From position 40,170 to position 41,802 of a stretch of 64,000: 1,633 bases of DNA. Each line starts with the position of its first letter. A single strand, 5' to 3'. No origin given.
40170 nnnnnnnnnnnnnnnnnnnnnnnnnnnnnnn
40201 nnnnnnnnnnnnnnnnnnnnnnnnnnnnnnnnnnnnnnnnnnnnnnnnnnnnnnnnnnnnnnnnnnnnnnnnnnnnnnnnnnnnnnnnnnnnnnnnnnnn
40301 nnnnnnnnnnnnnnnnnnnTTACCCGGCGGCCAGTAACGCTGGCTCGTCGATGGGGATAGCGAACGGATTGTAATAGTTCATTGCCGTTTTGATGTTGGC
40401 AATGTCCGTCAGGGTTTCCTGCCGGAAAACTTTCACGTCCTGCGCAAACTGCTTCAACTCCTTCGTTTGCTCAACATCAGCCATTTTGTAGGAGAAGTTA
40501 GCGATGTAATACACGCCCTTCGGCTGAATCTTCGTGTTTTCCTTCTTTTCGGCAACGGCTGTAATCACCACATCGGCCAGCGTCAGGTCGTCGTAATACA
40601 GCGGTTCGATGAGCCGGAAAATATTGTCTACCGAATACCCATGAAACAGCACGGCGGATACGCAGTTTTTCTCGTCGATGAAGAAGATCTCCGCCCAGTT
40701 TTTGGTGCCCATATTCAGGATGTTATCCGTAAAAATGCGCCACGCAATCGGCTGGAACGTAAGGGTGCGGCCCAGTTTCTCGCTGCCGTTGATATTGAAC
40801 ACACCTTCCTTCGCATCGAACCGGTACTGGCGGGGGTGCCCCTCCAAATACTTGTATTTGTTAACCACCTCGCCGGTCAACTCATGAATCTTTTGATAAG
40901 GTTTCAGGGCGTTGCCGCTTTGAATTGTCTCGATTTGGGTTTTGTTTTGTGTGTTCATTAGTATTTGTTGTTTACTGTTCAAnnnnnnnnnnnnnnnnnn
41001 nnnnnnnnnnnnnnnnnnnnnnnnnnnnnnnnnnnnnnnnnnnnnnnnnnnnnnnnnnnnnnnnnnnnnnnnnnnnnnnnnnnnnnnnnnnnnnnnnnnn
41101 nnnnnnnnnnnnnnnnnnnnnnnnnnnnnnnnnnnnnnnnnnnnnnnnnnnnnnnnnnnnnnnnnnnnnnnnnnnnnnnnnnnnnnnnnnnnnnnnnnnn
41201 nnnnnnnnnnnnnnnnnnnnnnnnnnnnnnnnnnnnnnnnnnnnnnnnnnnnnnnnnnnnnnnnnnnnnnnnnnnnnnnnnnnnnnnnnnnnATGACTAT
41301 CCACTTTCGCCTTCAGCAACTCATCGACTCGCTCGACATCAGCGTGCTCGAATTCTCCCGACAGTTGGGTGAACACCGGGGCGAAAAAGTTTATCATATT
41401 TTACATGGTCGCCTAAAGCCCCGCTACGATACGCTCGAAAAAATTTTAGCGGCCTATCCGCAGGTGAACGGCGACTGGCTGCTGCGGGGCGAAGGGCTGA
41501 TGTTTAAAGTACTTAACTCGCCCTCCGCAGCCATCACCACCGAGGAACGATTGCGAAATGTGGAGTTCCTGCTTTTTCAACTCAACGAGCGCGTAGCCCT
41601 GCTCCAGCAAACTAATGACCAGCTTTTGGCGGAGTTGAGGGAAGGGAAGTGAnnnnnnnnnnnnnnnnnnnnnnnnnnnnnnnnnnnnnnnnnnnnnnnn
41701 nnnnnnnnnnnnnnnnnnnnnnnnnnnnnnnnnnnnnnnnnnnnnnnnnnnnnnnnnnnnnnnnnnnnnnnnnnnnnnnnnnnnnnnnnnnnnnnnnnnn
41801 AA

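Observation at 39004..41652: Free-standing phage-type recombination module: RecE-like exonuclease, an unknown partner and a divergent CI-like repressor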

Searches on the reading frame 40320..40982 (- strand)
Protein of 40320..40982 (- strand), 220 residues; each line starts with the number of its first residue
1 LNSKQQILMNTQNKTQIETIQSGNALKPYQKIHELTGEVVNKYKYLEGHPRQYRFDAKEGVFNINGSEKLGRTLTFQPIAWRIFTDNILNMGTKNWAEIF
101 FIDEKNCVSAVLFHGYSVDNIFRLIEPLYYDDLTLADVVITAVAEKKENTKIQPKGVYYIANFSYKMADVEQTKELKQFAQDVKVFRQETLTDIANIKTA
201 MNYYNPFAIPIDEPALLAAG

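Call 3: search_protein_families(library=pfam, proteins=[window:40320-40982:-], max_evalue=1)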
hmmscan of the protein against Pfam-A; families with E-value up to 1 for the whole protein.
window:40320-40982:- (220 aa): 1 family
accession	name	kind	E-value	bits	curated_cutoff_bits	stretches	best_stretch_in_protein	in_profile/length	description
PF21757.2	DUF6870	-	0.057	13.8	24.4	0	10-48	10-48/71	Family of unknown function (DUF6870)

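Call 4: search_protein_families(library=phrogs, proteins=[window:40320-40982:-], max_evalue=1)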
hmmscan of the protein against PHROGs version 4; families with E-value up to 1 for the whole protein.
window:40320-40982:- (220 aa): 1 family
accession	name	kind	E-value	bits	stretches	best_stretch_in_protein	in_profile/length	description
phrog_5429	-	DNA, RNA and nucleotide metabolism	0.12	13.2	1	120-207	8-99/176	DNA repair protein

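Call 5: search_protein_families(library=ncbifam, proteins=[window:40320-40982:-], max_evalue=1)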
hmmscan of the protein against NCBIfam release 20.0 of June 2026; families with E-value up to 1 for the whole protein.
window:40320-40982:- (220 aa): 1 family
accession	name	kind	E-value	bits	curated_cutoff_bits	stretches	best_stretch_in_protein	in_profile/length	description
TIGR00949.1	2A76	subfamily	0.11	12.2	183.95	1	153-209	58-121/185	homoserine/threonine efflux transporter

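Call 6: search_protein_families(library=padloc, proteins=[window:40320-40982:-], max_evalue=1)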
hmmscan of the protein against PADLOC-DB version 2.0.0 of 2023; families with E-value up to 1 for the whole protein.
window:40320-40982:- (220 aa): 0 families

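Call 7: search_solved_structures(query=window:40320-40982:-, max_evalue=10)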
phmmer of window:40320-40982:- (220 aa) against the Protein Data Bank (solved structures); distinct sequences matched with E-value up to 10: 1.
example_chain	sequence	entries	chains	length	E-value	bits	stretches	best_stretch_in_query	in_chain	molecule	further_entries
7kbq_A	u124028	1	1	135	0.9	12.6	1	119-197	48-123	DE NOVO DESIGNED OR689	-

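Call 8: find_homologous_proteins(query=window:40320-40982:-)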
Query window:40320-40982:- (220 aa): 535 proteins with E <= 0.001 among 873 candidates; the best 120 are listed.
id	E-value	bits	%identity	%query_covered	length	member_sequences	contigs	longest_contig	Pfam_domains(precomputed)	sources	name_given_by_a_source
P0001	3.1e-130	450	91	100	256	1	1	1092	-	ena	-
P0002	1.4e-129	448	93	96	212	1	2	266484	-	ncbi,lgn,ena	ncbi:hypothetical protein [Spirosoma lituiforme]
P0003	9.8e-128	442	92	96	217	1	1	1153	-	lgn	-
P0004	5.4e-127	440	92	96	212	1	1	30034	-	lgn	-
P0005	1.4e-126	438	92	96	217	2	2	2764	-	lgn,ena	-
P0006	1.6e-126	438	92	96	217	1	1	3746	-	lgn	-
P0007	3.9e-126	437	92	96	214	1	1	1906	-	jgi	-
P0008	6.5e-126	436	91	96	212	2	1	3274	-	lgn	-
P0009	1.5e-124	432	90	96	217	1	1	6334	-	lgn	-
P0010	3.7e-124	430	90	96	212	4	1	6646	-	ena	-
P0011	9.5e-124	429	88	96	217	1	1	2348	-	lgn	-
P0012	1.1e-123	429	89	96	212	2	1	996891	-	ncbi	ncbi:hypothetical protein GCM10028807_18780 [Spirosoma daeguense]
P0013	1.4e-123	429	89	96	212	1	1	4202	-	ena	-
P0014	3.6e-123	427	88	96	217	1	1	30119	-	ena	-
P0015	5.4e-123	427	88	96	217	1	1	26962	-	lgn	-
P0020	1.7e-122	425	94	91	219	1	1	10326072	-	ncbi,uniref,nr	ncbi:hypothetical protein [Spirosoma endbachense]|uniref:Uncharacterized protein n=1 Tax=Spirosoma e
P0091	6.3e-107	374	83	86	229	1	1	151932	-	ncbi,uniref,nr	ncbi:hypothetical protein BN8_p06758 (plasmid) [Fibrisoma limi BUZ 3]|uniref:Uncharacterized protein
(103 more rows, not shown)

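Call 22: search_protein_representatives(protein=window:40320-40982:-)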
Query: 220 residues. Proteins with E-value up to 0.001 (for the whole library): 248; up to 1e-10: 164; up to 1e-30: 50. The best 150 are listed.
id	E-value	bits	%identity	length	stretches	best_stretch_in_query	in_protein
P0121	2.3e-97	341.3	77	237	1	18-209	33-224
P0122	1.8e-77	276.3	59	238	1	14-217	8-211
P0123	2.8e-73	262.6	61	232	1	22-208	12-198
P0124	1.6e-69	250.3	60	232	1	37-207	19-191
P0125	1.0e-58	215.0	56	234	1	31-208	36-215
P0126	2.8e-54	200.5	51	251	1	31-220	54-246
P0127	9.2e-54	198.8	53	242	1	25-205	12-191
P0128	1.0e-53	198.6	55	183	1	45-207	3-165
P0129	3.9e-52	193.5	53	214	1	23-207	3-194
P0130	1.0e-51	192.1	47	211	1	9-207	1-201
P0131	4.3e-50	186.8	50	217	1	21-217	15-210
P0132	2.4e-49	184.4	52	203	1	31-201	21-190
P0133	8.7e-49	182.6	46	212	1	20-216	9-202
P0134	4.1e-46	173.8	53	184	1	39-193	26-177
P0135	5.4e-46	173.5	42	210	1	39-212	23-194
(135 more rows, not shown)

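Call 27: find_encoding_contigs(protein=P0020, flank=10000, max_places=2)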
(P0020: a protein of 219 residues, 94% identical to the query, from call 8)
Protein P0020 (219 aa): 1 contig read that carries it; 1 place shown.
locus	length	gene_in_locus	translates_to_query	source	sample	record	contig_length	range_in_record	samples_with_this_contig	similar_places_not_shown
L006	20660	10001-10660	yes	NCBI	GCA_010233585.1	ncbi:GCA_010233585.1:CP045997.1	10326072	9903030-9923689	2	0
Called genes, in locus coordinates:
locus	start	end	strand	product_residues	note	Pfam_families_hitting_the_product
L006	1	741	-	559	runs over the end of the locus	PF00361:Proton_antipo_M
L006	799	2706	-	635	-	PF00662:Proton_antipo_N, PF00361:Proton_antipo_M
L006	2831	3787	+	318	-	PF05721:PhyH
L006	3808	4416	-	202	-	PF13640:2OG-FeII_Oxy_3, PF13661:2OG-FeII_Oxy_4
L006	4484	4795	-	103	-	PF00420:Oxidored_q2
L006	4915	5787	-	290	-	PF01261:AP_endonuc_2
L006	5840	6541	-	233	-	PF06439:3keto-disac_hyd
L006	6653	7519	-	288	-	PF00483:NTP_transferase, PF12804:NTP_transf_3 (weak)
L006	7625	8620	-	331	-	PF00288:GHMP_kinases_N, PF08544:GHMP_kinases_C (weak)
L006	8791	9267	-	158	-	-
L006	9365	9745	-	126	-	-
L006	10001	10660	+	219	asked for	-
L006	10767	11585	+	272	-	PF12684:DUF3799, PF12705:PDDEXK_1 (weak)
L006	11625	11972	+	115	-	-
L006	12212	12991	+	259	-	PF13576:Pentapeptide_3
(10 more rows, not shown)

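Call 28: find_encoding_contigs(protein=P0091, flank=10000, max_places=2)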
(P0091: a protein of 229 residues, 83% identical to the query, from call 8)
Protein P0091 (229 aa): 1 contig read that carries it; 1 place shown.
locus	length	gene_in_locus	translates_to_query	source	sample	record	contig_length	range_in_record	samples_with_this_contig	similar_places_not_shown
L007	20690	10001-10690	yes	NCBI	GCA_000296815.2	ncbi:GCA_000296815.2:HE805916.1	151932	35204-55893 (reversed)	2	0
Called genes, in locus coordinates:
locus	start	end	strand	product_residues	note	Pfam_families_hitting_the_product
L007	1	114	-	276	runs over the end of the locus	PF01551:Peptidase_M23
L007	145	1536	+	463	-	PF13351:DUF4099 (weak), PF13101:DUF3945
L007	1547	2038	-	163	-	-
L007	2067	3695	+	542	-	PF13155:Toprim_2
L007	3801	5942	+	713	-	PF01751:Toprim, PF01131:Topoisom_bac, PF13368:Toprim_C_rpt (faint)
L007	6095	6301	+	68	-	-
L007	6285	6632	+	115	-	-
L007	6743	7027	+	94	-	-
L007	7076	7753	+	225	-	-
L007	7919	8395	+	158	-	-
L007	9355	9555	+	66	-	-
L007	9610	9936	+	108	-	PF10902:WYL_2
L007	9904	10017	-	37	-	-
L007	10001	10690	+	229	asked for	-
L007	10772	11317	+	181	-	-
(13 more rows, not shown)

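Call 42: search_dna_similar(query=window:40320-40958:-, collection=phages, mode=protein, max_evalue=1)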
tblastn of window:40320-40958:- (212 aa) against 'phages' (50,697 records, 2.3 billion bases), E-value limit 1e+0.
Records with a match: 2; places in all: 2; records where one place covers at least 80% of the query: 2.
Best place of each record, by identity: <60% 2.
By first word of the organism name: Synechococcus 2.
By host as written in the record: Synechococcus sp. CB0101 2.
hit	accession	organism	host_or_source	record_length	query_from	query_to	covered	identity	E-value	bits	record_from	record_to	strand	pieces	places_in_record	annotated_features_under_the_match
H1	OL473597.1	Synechococcus phage S-SZBM1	Synechococcus sp. CB0101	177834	4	182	84%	24.3%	5e-1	37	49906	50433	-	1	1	PD-(D/E)XK nuclease | PhoH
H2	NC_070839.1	Synechococcus phage S-SZBM1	Synechococcus sp. CB0101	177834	4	182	84%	24.3%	5e-1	37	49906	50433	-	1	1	exonuclease | PhoH-like phosphate starvation-inducible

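Call 43: search_dna_similar(query=window:40320-40958:-, collection=plasmids, mode=protein, max_evalue=0.001, max_rows=40, rows=spread)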
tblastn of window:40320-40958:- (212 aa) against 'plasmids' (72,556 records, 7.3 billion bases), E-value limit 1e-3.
Records with a match: 15; places in all: 15; records where one place covers at least 80% of the query: 12.
Best place of each record, by identity: 60-80% 3; <60% 12.
By first word of the organism name: Spirosoma 5; Fibrella 3; Flammeovirga 2; Haliscomenobacter 2; Emticicia 1; Runella 1; Tunicatimonas 1.
By predicted mobility (MOB-suite, as given by PLSDB): non-mobilizable 11; mobilizable 2; conjugative 2.
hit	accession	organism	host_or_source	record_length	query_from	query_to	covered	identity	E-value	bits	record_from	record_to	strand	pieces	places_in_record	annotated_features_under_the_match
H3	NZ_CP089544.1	Spirosoma oryzicola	Single cell,Surface layer of rice grains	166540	1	200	94%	79.3%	4e-105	338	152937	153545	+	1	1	hypothetical protein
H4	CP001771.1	Spirosoma linguale DSM 74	-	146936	1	195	92%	65.6%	6e-84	278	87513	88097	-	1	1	hypothetical protein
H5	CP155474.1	Fibrella sp. ES10-3-2-2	single cell,soil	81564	11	195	87%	65.9%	5e-82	272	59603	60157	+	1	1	hypothetical protein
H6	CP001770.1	Spirosoma linguale DSM 74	-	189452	14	206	91%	55.3%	3e-68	233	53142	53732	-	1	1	hypothetical protein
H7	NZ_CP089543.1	Spirosoma oryzicola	Single cell,Surface layer of rice grains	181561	15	206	91%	54.6%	7e-66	226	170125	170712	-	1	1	hypothetical protein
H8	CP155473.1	Fibrella sp. ES10-3-2-2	single cell,soil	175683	14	199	88%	55.8%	4e-66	226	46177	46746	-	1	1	hypothetical protein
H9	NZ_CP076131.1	Flammeovirga kamogawensis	single bacterial isolate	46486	36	198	77%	49.1%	2e-47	173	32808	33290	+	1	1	hypothetical protein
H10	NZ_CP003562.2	Flammeovirga sp. MY04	coastal sediment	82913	36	201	78%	47.6%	4e-46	169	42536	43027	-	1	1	hypothetical protein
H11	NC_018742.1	Emticicia oligotrophica DSM 17448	warm spring water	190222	11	187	83%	39.5%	3e-35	138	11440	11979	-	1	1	hypothetical protein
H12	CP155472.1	Fibrella sp. ES10-3-2-2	single cell,soil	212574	18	212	92%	35.2%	9e-34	134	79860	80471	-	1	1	hypothetical protein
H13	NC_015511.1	Haliscomenobacter hydrossis DSM 1100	activated sludge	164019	22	201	85%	35.3%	8e-29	119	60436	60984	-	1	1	hypothetical protein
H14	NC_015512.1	Haliscomenobacter hydrossis DSM 1100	activated sludge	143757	37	201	78%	36.7%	1e-19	121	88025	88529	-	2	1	hypothetical protein (x2)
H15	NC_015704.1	Runella slithyformis DSM 19594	fresh water lake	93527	24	206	86%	32.8%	8e-22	100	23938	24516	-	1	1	hypothetical protein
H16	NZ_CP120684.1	Tunicatimonas pelagia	animal_env,cell culture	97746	7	198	91%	27.3%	5e-18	89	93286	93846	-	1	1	hypothetical protein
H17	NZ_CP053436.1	Spirosoma taeanense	whole organism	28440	18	196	84%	27.9%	2e-18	90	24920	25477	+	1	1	hypothetical protein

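Call 44: get_annotated_region(hit=H1, flank=4000)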
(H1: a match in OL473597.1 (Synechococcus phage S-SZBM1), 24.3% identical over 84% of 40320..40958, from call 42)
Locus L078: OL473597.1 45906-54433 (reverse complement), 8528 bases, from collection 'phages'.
description: Synechococcus phage S-SZBM1, complete genome.
organism: Synechococcus phage S-SZBM1 (NCBI taxid 2926475)
taxonomy: Viruses; Duplodnaviria; Heunggongvirae; Uroviricota; Caudoviricetes; Kyanoviridae; Shenzhenivirus; Shenzhenivirus sszbm1
host: Synechococcus sp. CB0101; source: Shenzhen Bay; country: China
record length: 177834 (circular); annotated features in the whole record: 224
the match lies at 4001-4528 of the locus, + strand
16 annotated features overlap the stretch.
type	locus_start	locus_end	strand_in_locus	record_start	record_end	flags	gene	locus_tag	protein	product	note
CDS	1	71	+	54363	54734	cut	-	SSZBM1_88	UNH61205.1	hypothetical protein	-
CDS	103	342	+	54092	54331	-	-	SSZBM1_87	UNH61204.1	hypothetical protein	-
CDS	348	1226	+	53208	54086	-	-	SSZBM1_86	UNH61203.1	ribonuclease H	-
CDS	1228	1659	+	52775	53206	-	-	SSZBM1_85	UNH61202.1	hypothetical protein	-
CDS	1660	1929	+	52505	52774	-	-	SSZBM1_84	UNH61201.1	hypothetical protein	-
CDS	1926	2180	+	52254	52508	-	-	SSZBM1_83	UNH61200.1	hypothetical protein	-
CDS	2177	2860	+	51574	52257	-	-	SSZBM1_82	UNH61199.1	thymidylate synthase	-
CDS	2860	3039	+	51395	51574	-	-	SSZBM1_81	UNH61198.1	hypothetical protein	-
CDS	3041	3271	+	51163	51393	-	-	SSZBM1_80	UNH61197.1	hypothetical protein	-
CDS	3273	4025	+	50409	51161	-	-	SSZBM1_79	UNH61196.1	PhoH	-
CDS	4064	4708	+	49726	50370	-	-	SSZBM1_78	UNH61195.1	PD-(D/E)XK nuclease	-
CDS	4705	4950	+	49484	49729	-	-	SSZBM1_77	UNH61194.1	late promoter transcription accessory protein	-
CDS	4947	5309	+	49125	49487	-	-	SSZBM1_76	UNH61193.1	DUF1825 domain-containing protein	-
CDS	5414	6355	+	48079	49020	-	-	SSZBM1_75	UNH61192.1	single stranded DNA-binding protein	-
CDS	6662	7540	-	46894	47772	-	-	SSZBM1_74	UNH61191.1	baseplate wedge component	-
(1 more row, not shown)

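Call 45: get_annotated_region(hit=H4, flank=12000)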
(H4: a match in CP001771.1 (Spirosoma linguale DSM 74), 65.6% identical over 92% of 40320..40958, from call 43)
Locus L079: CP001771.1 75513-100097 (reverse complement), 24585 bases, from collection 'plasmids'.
description: Spirosoma linguale DSM 74 plasmid pSLIN02, complete sequence
organism: Spirosoma linguale DSM 74 (NCBI taxid 504472)
taxonomy: Bacteria; Bacteroidota; Cytophagia; Cytophagales; Cytophagaceae; Spirosoma; Spirosoma linguale; Spirosoma linguale DSM 74
host: -; source: -; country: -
typing (MOB-suite, as given by PLSDB): mobilizable; relaxase MOBB
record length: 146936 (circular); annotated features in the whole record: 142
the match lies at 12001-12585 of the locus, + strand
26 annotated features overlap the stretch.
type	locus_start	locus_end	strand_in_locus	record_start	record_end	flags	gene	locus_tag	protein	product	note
CDS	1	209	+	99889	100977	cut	-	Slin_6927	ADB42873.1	UBA/THIF-type NAD/FAD binding protein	-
CDS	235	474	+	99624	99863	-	-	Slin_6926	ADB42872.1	hypothetical protein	-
CDS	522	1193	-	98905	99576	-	-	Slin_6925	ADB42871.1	hypothetical protein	-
CDS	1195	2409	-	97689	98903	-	-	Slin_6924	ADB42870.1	hypothetical protein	-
CDS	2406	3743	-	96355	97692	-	-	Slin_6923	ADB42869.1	hypothetical protein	-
CDS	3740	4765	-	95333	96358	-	-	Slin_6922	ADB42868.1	hypothetical protein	-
CDS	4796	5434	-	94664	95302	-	-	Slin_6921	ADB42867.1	hypothetical protein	-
CDS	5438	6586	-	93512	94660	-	-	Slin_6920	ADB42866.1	hypothetical protein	-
CDS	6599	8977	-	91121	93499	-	-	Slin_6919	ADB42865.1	Type IV secretory pathway VirB4 protein-like protein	-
CDS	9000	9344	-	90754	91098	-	-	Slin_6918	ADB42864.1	hypothetical protein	-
CDS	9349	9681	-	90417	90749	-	-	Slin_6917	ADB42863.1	hypothetical protein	-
CDS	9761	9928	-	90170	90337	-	-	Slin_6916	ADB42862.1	hypothetical protein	-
CDS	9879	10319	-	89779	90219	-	-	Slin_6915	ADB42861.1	hypothetical protein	-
CDS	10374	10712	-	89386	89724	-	-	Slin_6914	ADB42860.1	hypothetical protein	-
CDS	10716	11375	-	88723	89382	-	-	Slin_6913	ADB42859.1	ATPase-like protein involved in chromosome partitioning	-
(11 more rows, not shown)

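Call 106: find_related_loci(query=window:40320-40958:-, collection=genome_contigs, flank=1500)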
Query window:40320-40958:- (212 aa) in genome_contigs; peptide patterns used: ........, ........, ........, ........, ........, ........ (x = any residue, [..] = any of these).
163 stretches matched a pattern; 121 encode a relative of the query (tblastn E <= 1e-3); the best 80 are kept; 80 distinct loci.
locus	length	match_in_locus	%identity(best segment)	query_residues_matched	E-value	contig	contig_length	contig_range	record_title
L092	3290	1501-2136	98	1-212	1e-144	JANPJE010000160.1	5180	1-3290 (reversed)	MAG: Spirosoma sp. isolate VAR_61_metabat_453_sub VAR_61_k141_2789235, whole genome shotgun sequence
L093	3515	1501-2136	94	1-212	2e-139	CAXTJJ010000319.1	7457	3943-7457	MAG TPA_asm: uncultured Spirosoma sp. isolate public_SRR11456918_metawrap_bin.1 genome assembly, contig: public_SRR11456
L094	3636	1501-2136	93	1-212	4e-136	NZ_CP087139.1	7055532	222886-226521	Spirosoma sp. KNUC1025 chromosome, complete genome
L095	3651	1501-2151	90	1-212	9e-133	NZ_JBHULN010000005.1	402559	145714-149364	Spirosoma soli strain KCTC 42805 spades_K_17_127_5, whole genome shotgun sequence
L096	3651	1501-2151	90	1-212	7e-133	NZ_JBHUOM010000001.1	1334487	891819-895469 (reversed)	Spirosoma flavum strain KCTC 52490 platanus_K_17_124_1, whole genome shotgun sequence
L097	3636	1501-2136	89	1-212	6e-131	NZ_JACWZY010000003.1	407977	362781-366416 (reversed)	Spirosoma profusum strain BT702 NODE_3_length_407977_cov_22.924928, whole genome shotgun sequence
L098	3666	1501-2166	87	1-212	8e-130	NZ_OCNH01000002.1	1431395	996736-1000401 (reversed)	Spirosoma fluviale strain DSM 29961, whole genome shotgun sequence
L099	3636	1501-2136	90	1-212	6e-130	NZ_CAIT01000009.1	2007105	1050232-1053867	Fibrisoma limi BUZ 3 strain type strain:BUZ 3, whole genome shotgun sequence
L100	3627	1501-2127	90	1-209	6e-130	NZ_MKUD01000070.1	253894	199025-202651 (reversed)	MAG: Spirosoma sp. 48-14 SCNpilot_cont_300_bf_scaffold_64, whole genome shotgun sequence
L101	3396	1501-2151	88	1-212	4e-131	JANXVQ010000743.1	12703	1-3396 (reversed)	MAG: Spirosoma sp. isolate 341R_metabat_84_sub 341R_k141_923636, whole genome shotgun sequence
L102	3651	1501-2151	88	1-212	5e-129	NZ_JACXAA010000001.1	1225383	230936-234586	Spirosoma validum strain BT704 NODE_1_length_1225383_cov_17.054934, whole genome shotgun sequence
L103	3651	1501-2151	88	1-212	8e-130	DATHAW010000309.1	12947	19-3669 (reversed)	MAG TPA_asm: Spirosoma sp. isolate SMAG_U10700 k141_402661, whole genome shotgun sequence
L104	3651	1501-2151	86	1-212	2e-128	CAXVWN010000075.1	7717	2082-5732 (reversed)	MAG: Spirosoma sp. isolate coassembly-bin324 genome assembly, contig: k141_2199265, whole genome shotgun sequence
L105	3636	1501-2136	89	1-212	3e-128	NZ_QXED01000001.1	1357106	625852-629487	Fibrisoma montanum strain HYT19 NODE_1_length_1357106_cov_22.278984, whole genome shotgun sequence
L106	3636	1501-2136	89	1-212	2e-127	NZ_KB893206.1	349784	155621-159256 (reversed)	Spirosoma panaciterrae DSM 21099 B153DRAFT_scaffold_4.5, whole genome shotgun sequence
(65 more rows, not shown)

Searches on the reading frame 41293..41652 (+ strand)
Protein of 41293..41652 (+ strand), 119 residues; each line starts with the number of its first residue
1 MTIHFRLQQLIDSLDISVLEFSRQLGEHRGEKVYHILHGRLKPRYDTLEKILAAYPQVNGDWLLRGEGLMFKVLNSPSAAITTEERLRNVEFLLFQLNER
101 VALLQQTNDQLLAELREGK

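Call 3: search_protein_families(library=pfam, proteins=[window:41293-41652:+], max_evalue=1)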
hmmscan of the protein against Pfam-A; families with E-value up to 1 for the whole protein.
window:41293-41652:+ (119 aa): 1 family
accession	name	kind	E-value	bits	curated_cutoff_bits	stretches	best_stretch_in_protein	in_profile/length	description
PF12844.13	HTH_19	-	0.018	15.4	30.2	1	6-68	3-63/64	Helix-turn-helix domain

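Call 4: search_protein_families(library=phrogs, proteins=[window:41293-41652:+], max_evalue=1)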
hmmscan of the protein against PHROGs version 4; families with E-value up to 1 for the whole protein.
window:41293-41652:+ (119 aa): 8 families
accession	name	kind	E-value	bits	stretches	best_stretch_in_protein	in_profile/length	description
phrog_8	-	transcription regulation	3.5e-05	24.4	1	1-77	75-229/346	transcriptional regulator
phrog_2967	-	transcription regulation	0.00055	20.5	1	5-71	13-77/225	transcriptional regulator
phrog_18104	-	transcription regulation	0.0051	17.7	1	32-52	29-49/57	transcriptional regulator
phrog_2328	-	transcription regulation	0.021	15.6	1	3-75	16-80/128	transcriptional repressor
phrog_925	-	DNA, RNA and nucleotide metabolism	0.048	14.4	1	8-52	10-53/67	HTH DNA binding protein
phrog_28880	-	unknown function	0.17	12.9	1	27-55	37-68/75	-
phrog_9710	-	unknown function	0.33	12.1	1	52-72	64-84/95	-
phrog_4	-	transcription regulation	0.51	10.2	1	4-76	138-204/400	transcriptional repressor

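Call 5: search_protein_families(library=ncbifam, proteins=[window:41293-41652:+], max_evalue=1)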
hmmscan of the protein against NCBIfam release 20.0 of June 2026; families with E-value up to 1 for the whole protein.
window:41293-41652:+ (119 aa): 0 families

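Call 6: search_protein_families(library=padloc, proteins=[window:41293-41652:+], max_evalue=1)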
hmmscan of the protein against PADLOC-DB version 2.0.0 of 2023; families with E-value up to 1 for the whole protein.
window:41293-41652:+ (119 aa): 0 families
